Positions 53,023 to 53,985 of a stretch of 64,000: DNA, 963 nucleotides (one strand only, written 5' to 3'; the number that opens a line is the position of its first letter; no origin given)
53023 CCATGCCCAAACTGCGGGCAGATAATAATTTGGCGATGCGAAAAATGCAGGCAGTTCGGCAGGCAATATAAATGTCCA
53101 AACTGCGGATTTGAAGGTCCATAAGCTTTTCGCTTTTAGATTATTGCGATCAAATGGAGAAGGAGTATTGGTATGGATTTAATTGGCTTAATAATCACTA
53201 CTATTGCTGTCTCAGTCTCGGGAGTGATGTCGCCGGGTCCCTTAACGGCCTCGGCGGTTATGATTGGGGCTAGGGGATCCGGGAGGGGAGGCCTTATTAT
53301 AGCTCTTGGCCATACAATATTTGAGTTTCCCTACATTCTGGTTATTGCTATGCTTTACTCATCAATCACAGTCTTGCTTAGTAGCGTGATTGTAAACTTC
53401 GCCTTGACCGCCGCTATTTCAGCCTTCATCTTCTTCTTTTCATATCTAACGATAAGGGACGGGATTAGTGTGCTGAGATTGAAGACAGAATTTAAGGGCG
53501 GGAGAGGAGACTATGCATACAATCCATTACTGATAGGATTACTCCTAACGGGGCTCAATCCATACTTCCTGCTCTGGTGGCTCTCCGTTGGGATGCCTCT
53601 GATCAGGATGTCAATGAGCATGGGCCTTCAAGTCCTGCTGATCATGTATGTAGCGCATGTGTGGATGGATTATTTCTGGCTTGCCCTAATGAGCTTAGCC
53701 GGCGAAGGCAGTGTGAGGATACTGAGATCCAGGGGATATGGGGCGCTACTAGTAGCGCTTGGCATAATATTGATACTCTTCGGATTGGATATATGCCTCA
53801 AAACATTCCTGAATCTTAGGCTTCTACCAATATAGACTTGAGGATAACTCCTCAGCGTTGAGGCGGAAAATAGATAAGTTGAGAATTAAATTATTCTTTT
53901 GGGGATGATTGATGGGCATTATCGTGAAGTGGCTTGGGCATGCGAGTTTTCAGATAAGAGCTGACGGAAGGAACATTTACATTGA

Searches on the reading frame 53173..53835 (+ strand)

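Call 20: search_protein_families(library=pfam, proteins=[window:53173-53835:+], max_evalue=0.001)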
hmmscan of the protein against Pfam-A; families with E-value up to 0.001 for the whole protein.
window:53173-53835:+ (220 aa): 1 family
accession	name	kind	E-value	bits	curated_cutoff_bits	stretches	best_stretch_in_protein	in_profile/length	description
PF01810.24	LysE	-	5.1e-19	68.9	25.6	1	15-209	1-191/193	LysE type translocator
